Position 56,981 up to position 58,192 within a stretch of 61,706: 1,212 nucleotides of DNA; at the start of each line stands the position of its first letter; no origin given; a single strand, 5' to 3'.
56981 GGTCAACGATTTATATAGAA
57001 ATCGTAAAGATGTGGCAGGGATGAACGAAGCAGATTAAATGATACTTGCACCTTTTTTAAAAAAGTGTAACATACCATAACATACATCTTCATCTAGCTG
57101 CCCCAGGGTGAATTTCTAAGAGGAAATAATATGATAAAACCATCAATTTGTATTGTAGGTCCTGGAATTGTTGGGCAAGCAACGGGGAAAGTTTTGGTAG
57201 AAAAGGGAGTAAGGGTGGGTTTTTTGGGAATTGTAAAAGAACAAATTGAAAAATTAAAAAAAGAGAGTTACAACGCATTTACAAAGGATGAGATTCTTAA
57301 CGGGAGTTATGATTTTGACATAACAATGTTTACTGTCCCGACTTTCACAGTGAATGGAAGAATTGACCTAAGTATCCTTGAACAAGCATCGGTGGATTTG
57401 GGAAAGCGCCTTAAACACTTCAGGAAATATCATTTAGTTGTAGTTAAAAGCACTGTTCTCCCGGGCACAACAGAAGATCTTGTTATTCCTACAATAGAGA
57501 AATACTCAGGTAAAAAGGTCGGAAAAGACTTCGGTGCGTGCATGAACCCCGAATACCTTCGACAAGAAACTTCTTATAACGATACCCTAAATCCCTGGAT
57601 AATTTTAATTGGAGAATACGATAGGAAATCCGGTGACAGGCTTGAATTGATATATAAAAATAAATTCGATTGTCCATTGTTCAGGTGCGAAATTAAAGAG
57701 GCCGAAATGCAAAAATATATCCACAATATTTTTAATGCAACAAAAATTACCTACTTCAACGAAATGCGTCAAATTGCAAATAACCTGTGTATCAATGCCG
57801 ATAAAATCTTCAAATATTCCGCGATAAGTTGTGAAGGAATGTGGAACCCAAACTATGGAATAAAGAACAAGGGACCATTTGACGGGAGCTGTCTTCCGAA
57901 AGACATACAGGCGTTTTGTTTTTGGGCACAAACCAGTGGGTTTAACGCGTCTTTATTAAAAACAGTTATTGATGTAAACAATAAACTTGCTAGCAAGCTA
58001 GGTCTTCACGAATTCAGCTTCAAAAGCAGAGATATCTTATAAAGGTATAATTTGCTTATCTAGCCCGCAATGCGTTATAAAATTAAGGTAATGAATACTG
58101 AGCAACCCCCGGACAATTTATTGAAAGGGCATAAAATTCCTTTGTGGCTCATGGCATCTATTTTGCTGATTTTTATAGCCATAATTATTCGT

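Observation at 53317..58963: Compact four-gene polyuronate (alginate/glucuronan-like) synthesis-modification-cleavage module in a minimal-genome bacterium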

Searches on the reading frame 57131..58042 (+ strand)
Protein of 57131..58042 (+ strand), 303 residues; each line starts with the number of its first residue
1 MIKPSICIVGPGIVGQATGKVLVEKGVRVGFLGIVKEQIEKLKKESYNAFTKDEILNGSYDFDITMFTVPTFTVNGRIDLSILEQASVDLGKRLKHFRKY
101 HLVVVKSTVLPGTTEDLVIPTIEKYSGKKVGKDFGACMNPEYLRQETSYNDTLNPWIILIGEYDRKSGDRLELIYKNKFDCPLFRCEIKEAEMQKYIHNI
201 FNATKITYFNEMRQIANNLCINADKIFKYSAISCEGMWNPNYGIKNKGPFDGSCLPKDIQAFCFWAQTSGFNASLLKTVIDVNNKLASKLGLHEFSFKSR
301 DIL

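Call 3: search_protein_families(library=pfam, proteins=[window:57131-58042:+], max_evalue=0.01)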
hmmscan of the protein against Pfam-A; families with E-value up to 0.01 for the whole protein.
window:57131-58042:+ (303 aa): 3 families
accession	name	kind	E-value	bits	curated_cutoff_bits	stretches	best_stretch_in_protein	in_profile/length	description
PF03721.20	UDPG_MGDP_dh_N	-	1.4e-24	87.1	27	2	55-172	70-185/187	UDP-glucose/GDP-mannose dehydrogenase family, NAD binding domain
PF00984.24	UDPG_MGDP_dh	-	4.7e-18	65.5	25.4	1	189-284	1-93/94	UDP-glucose/GDP-mannose dehydrogenase family, central domain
PF02558.23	ApbA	-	0.008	16.2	22.2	0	6-53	1-47/150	Ketopantoate reductase PanE/ApbA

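Call 4: search_protein_families(library=ncbifam, proteins=[window:57131-58042:+], max_evalue=0.01)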
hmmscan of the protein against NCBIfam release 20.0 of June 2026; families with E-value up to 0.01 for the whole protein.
window:57131-58042:+ (303 aa): 8 families
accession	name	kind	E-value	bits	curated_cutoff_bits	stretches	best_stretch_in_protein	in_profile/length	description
TIGR03026.1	NDP-sugDHase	subfamily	1e-52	179.3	189.8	1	5-286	2-296/413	nucleotide sugar dehydrogenase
NF041297.1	UDPGDh_AglM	equivalog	4.6e-46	157.6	670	1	44-289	60-303/429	UDP-glucose 6-dehydrogenase AglM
NF047673.2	TeichurnBiosyTuaD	equivalog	4.4e-28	98.6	700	1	36-286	53-293/439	UDP-glucose 6-dehydrogenase TuaD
NF040825.1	UDPMaNacDH_Arch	equivalog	1.7e-15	56.8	750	1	35-285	47-286/418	UDP-N-acetyl-D-mannosamine dehydrogenase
NF011631.0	PRK15057.1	equivalog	5.6e-12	45.4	757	1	97-283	107-280/388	UDP-glucose 6-dehydrogenase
NF011729.0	PRK15182.1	equivalog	5.7e-11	41.8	592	1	39-274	56-281/425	Vi polysaccharide biosynthesis UDP-N-acetylglucosamine C-6 dehydrogenase TviB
NF008286.0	PRK11064.1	equivalog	4.1e-05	22.4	459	1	59-228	73-245/420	UDP-N-acetyl-D-mannosamine dehydrogenase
TIGR03911.1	pyrrolys_PylD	equivalog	0.0054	15.9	150.05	0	6-46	148-188/266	3-methylornithyl-N6-L-lysine dehydrogenase PylD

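Call 11: search_solved_structures(query=window:57131-58042:+, max_evalue=0.001, show_alignments=2)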
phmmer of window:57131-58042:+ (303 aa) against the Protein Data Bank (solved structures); distinct sequences matched with E-value up to 0.001: 29.
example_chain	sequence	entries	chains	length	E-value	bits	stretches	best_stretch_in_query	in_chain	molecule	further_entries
1mfz_A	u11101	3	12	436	1.5e-39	139.4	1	59-283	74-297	GDP-mannose 6-dehydrogenase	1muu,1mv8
3vtf_A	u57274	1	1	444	5.2e-29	104.8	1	63-285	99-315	UDP-glucose 6-dehydrogenase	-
3gg2_A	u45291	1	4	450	9.5e-18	67.8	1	60-290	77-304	Sugar dehydrogenase, UDP-glucose/GDP-mannose dehydrogenase family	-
2y0e_A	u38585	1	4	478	8.4e-16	61.4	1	59-284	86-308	UDP-GLUCOSE DEHYDROGENASE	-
2y0c_A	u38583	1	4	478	1.1e-15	61.1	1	59-284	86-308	UDP-GLUCOSE DEHYDROGENASE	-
2y0d_A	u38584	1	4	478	1.4e-15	60.7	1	59-284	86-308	UDP-GLUCOSE DEHYDROGENASE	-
4a7p_A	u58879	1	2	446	1.3e-11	47.7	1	49-287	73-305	UDP-GLUCOSE DEHYDROGENASE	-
3ojl_A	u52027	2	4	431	1.5e-10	44.1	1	61-287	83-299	Cap5O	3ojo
4r16_A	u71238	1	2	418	3.4e-10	43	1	25-260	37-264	418aa long hypothetical UDP-N-acetyl-D-mannosaminuronic acid dehydrogenase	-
3phl_A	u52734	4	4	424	6.2e-10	42.2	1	105-283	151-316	UDP-glucose 6-dehydrogenase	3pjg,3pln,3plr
3pid_A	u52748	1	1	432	6.6e-10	42.1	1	105-283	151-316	UDP-glucose 6-dehydrogenase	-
7kws_A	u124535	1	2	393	8.2e-09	38.5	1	80-284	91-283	UDP-glucose 6-dehydrogenase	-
1dli_A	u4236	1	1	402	3.7e-07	33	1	7-287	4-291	UDP-GLUCOSE DEHYDROGENASE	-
3g79_A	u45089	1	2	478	5.6e-06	29.2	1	87-226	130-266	NDP-N-acetyl-D-galactosaminuronic acid dehydrogenase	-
1dlj_A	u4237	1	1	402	8.8e-06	28.5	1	7-287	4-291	UDP-GLUCOSE DEHYDROGENASE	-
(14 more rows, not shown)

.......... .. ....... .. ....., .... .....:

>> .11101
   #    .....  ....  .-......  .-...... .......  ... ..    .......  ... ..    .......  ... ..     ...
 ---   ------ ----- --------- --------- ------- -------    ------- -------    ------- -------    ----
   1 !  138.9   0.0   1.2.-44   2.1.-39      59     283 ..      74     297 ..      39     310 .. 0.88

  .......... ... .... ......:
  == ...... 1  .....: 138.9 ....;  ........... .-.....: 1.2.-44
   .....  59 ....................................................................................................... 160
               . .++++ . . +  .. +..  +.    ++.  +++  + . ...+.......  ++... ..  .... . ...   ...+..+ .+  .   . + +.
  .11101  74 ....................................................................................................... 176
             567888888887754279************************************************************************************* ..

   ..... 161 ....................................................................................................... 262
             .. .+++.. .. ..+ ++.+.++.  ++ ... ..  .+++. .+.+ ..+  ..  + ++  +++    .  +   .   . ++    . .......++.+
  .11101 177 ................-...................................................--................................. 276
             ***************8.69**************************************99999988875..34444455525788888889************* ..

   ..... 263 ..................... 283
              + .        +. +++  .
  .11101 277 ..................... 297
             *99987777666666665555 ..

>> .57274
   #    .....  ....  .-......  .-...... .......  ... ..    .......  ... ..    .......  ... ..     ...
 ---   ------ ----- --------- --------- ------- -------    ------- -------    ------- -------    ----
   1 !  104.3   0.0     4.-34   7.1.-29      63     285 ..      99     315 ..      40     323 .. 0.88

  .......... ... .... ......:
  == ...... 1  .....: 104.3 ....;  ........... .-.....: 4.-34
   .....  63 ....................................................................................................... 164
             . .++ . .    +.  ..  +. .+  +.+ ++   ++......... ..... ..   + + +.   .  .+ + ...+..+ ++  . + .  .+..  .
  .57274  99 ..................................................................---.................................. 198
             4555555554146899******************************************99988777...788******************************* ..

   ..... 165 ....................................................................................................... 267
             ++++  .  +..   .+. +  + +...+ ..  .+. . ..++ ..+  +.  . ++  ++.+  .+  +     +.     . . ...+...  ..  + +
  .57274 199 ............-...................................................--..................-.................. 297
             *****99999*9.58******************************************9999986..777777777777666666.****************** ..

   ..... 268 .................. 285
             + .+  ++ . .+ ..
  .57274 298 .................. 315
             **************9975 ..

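Call 22: find_homologous_proteins(query=window:57131-58042:+, max_evalue=0.00001)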
Query window:57131-58042:+ (303 aa): 1307 proteins with E <= 0.00001 among 2149 candidates; the best 120 are listed.
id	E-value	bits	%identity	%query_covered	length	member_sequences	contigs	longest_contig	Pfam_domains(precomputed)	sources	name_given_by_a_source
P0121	1.1e-189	647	100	93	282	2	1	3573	PF00984.25,PF03721.21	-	-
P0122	1.3e-171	588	82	100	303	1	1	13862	PF00984.25,PF03721.21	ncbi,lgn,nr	ncbi:MAG: hypothetical protein Q7S79_00900 [bacterium]|nr:hypothetical protein [bacterium]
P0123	3.2e-171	587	82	100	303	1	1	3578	PF00984.25,PF03721.21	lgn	-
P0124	1.6e-168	578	82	99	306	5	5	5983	PF00984.25,PF03721.21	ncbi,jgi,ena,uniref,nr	ncbi:hypothetical protein COT64_02870 [Candidatus Shapirobacteria bacterium CG09_land_8_20_14_0_10_3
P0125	9.1e-164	562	79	100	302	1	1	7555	PF00984.25,PF03721.21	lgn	-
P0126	2.8e-161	554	76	100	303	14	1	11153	PF00984.25,PF03721.21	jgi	-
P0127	7.6e-161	553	76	100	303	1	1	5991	PF00984.25,PF03721.21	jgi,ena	-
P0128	1.5e-159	548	77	99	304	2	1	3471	PF00984.25,PF03721.21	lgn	-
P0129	6.5e-159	546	76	99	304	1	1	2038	PF00984.25,PF03721.21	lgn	-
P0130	3.0e-158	544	75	100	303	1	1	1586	PF00984.25,PF03721.21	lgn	-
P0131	1.0e-157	542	75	100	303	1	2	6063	PF00984.25,PF03721.21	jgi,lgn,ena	-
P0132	3.5e-157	541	75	100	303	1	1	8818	PF00984.25,PF03721.21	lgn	-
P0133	4.1e-157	540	76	100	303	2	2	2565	PF00984.25,PF03721.21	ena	-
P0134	2.0e-156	538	76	98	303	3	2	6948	PF00984.25,PF03721.21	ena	-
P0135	1.2e-155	535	73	100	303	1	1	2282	PF00984.25,PF03721.21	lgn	-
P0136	4.1e-154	530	74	100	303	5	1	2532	PF00984.25,PF03721.21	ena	-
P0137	5.1e-152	524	73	100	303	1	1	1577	PF00984.25,PF03721.21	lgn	-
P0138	4.3e-151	521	72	99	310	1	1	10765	PF00984.25,PF03721.21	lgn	-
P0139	2.0e-150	518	75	96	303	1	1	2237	PF00984.25,PF03721.21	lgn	-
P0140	4.1e-150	517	73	100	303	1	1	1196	PF00984.25,PF03721.21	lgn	-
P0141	1.6e-149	515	72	98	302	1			PF00984.25,PF03721.21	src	-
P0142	1.6e-147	509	73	93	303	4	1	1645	PF00984.25,PF03721.21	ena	-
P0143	2.2e-146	505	72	96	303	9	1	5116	PF00984.25,PF03721.21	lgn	-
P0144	3.2e-142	491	71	99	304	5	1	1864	PF00984.25,PF03721.21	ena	-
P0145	5.0e-142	491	69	100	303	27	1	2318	PF00984.25,PF03721.21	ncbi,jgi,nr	ncbi:MAG: hypothetical protein ACD_26C00127G0002 [uncultured bacterium]|nr:MAG: hypothetical protein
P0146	3.4e-141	488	68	100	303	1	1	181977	PF00984.25,PF03721.21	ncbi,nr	ncbi:MAG: UDP-glucose/GDP-mannose dehydrogenase family protein [Candidatus Levybacteria bacterium]|n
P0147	3.7e-141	488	68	100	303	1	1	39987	PF00984.25,PF03721.21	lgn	-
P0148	1.1e-140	486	71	96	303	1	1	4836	PF00984.25,PF03721.21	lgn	-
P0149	6.8e-140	484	68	99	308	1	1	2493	PF00984.25,PF03721.21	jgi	jgi:UDPglucose 6-dehydrogenase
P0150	2.6e-139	482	70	96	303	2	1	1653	PF00984.25,PF03721.21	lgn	-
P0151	4.5e-139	481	69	100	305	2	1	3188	PF00984.25,PF03721.21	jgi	-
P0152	7.7e-136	470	67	97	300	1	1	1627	PF00984.25,PF03721.21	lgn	-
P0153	3.4e-135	468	66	97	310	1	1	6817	PF00984.25,PF03721.21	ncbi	-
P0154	9.2e-135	467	65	100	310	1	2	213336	PF00984.25,PF03721.21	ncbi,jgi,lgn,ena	-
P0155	1.2e-134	466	68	97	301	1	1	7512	PF00984.25,PF02558.23,PF03721.21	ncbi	-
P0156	5.9e-134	464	65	100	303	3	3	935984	PF00984.25,PF03721.21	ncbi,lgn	-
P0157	6.9e-134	464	67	96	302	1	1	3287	PF00984.25,PF03721.21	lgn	-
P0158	1.6e-132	460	65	98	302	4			PF00984.25,PF03721.21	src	-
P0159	2.5e-132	459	63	100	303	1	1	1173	PF00984.25,PF03721.21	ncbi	-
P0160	4.3e-132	458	64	99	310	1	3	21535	PF00984.25,PF02558.23,PF03721.21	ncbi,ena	-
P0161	1.6e-131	456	65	98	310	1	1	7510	PF00984.25,PF03721.21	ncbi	-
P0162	1.3e-129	450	65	97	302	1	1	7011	PF00984.25,PF03721.21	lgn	-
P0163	8.7e-129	447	64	97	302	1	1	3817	PF00984.25,PF03721.21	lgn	-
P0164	2.5e-127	442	62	100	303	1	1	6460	PF00984.25,PF03721.21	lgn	-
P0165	5.8e-127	441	62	100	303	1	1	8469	PF00984.25,PF03721.21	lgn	-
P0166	2.9e-126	439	65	96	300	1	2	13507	PF00984.25,PF03721.21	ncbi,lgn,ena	-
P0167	7.3e-126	438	63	97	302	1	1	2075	PF00984.25,PF03721.21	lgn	-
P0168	1.5e-125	437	63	98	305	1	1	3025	PF00984.25,PF03721.21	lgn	-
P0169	2.9e-125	436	63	98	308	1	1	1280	PF00984.25,PF03721.21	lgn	-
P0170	3.2e-124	432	63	96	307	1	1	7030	PF00984.25,PF02558.23,PF03721.21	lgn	-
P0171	6.5e-124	431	62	98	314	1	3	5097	PF00984.25,PF03721.21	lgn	-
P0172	2.6e-123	429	63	96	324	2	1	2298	PF00984.25,PF03721.21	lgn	-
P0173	6.0e-123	428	62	97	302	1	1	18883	PF00984.25,PF03721.21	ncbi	-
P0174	7.6e-123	428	63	97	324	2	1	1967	PF00984.25,PF03721.21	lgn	-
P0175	6.6e-122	425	60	97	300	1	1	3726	PF00984.25,PF03721.21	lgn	-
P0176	7.7e-122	424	60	96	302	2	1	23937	PF00984.25,PF03721.21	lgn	-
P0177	2.5e-121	423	63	97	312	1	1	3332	PF00984.25,PF03721.21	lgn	-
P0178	2.8e-121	423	61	99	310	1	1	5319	PF00984.25,PF03721.21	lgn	-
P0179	3.5e-121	422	62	97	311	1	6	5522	PF00984.25,PF03721.21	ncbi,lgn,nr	ncbi:UDP-glucose/GDP-mannose dehydrogenase family protein [Candidatus Roizmanbacteria bacterium]|nr:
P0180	3.8e-121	422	62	94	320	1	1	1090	PF00984.25,PF03721.21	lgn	-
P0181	4.2e-121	422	61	98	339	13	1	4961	PF00984.25,PF03721.21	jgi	jgi:UDPglucose 6-dehydrogenase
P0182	1.1e-120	421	59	98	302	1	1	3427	PF00984.25,PF02558.23,PF03721.21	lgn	-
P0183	4.7e-120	419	60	94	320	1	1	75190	PF00984.25,PF03721.21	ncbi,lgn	-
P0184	6.9e-120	418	61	96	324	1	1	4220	PF00984.25,PF03446.22,PF03721.21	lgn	-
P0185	8.5e-120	418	60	97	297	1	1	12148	PF00984.25,PF03721.21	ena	-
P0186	1.1e-119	417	61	96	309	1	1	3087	PF00984.25,PF03721.21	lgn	-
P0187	1.2e-119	417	58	100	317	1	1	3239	PF00984.25,PF03721.21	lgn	-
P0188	1.3e-119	417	62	98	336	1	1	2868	PF00984.25,PF03721.21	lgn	-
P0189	2.3e-119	416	63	94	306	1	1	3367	PF00984.25,PF03721.21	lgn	-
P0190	2.5e-119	416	59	98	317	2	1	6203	PF00984.25,PF03721.21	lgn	-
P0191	3.3e-119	416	61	96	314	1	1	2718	PF00984.25,PF03721.21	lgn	-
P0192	5.6e-119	415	59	98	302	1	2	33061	PF00984.25,PF03721.21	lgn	-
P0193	6.2e-119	415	59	99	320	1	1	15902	PF00984.25,PF03721.21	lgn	-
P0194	8.8e-119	414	60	98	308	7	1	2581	PF00984.25,PF03721.21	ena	-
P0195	2.1e-118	413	60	94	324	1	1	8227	PF00984.25,PF02558.23,PF03721.21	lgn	-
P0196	4.2e-118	412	61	98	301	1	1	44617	PF00984.25,PF03721.21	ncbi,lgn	-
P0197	8.1e-118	411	60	96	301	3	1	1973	PF00984.25,PF03721.21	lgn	-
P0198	8.3e-118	411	59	95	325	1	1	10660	PF00984.25,PF02558.23,PF03721.21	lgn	-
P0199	1.2e-117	411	60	95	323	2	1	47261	PF00984.25,PF03721.21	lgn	-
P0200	1.4e-117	410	62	94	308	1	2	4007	PF00984.25,PF03721.21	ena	-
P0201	2.1e-117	410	60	98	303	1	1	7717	PF00984.25,PF03721.21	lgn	-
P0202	2.9e-117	409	60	95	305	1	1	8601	PF00984.25,PF03721.21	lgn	-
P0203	3.6e-117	409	62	95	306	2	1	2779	PF00984.25,PF03721.21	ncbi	-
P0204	3.9e-117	409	60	97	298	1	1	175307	PF00984.25,PF03721.21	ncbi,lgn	-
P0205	4.0e-117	409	58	98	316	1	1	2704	PF00984.25,PF03721.21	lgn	-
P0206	5.5e-117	409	60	98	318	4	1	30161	PF00984.25,PF03721.21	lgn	-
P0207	1.1e-116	408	61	95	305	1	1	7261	PF00984.25,PF03721.21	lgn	-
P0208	1.1e-116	407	60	95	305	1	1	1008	PF00984.25,PF03721.21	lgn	-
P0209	1.3e-116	407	59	98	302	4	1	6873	PF00984.25,PF03721.21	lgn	-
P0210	1.5e-116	407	58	98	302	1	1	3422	PF00984.25,PF03721.21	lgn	-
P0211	1.7e-116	407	60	96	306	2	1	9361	PF00984.25,PF03721.21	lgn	-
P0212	2.5e-116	406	64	94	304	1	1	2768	PF00984.25,PF02558.23,PF03721.21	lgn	-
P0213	3.0e-116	406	61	95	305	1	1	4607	PF00984.25,PF03721.21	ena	-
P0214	3.3e-116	406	60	96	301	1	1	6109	PF00984.25,PF03721.21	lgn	-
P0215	3.8e-116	406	58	98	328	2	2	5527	PF00984.25,PF03721.21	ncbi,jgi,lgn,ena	-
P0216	4.5e-116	406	59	98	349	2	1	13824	PF00984.25,PF02558.23,PF03721.21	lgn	-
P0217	6.9e-116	405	61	94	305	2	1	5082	PF00984.25,PF03721.21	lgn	-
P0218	1.1e-115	404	69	82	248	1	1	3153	PF00984.25,PF03721.21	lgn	-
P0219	1.3e-115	404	76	75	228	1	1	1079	PF00984.25,PF03721.21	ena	-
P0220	3.9e-115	402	60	93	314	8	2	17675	PF00984.25,PF03721.21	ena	-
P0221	4.7e-115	402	60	95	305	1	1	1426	PF00984.25,PF03721.21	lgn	-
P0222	8.0e-115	401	61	94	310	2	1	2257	PF00984.25,PF03721.21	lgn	-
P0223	8.9e-115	401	59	93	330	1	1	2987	PF00984.25,PF03721.21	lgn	-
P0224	1.5e-114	401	56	98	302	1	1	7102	PF00984.25,PF03721.21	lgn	-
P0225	2.5e-114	400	60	96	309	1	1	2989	PF00984.25,PF03721.21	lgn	-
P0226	2.8e-114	400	59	98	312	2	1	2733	PF00984.25,PF03721.21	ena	-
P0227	3.7e-114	399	58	94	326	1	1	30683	PF00984.25,PF02558.23,PF03721.21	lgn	-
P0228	5.1e-114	399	58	97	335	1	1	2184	PF00984.25,PF03721.21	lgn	-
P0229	7.4e-114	398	59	94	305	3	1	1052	PF00984.25,PF03721.21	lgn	-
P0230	8.9e-114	398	59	95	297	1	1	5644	PF00984.25,PF03721.21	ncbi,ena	-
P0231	9.0e-114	398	60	95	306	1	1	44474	PF00984.25,PF03721.21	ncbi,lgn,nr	ncbi:MAG: nucleotide sugar dehydrogenase [bacterium]|nr:nucleotide sugar dehydrogenase [bacterium]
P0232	9.7e-114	398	62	95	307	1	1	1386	PF00984.25,PF03721.21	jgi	jgi:UDPglucose 6-dehydrogenase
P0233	1.1e-113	398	56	99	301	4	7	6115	PF00984.25,PF03721.21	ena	-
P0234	1.6e-113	397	58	95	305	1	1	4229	PF00984.25,PF03721.21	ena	-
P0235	1.9e-113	397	59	95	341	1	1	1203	PF00984.25,PF03721.21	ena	-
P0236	2.1e-113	397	62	94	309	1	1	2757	PF00984.25,PF03721.21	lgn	-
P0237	2.1e-113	397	61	94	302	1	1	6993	PF00984.25,PF03721.21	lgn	-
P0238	4.5e-113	396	61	95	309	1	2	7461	PF00984.25,PF03721.21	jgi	-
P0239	6.2e-113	395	59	94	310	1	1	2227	PF00984.25,PF03721.21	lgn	-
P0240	1.5e-112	394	60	94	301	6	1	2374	PF00984.25,PF03721.21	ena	-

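Call 82: predict_structure(alignment_id=A3)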
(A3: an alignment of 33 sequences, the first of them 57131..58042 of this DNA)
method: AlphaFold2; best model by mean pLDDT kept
length: 303 residues; sequences in the alignment: 33
mean_pLDDT: 82.9   pTM: 0.83
mean pLDDT of the five models: 82.9, 82.5, 82.4, 81.2, 79.6
residues with pLDDT >= 90: 140; 70-90: 116; 50-70: 22; < 50: 25
segments of 3 or more residues with pLDDT < 50: 238-246, 248-253, 294-303
pLDDT, mean of each block of 10 residues (from residue 1): 84 91 94 91 95 71 94 83 95 91 95 98 98 97 77 89 98 93 95 86 74 83 82 60 47 61 87 82 72 41 27
secondary structure, 60 per line:
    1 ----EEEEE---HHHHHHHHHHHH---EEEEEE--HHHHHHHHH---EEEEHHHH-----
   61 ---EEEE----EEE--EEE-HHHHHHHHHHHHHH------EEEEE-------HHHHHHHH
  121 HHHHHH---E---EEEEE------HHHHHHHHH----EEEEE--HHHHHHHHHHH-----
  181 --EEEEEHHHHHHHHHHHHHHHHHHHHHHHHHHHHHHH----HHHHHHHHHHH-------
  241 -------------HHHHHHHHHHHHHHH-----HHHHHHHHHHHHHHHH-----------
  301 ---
elements in order: E5-9 H13-24 E28-33 H36-44 E48-51 H52-55 E64-67 E72-74 E77-79 H81-94 E101-105 H113-126 E134-138 H145-153 E158-162 H165-175 E183-187 H188-218 H223-233 H254-268 H274-289
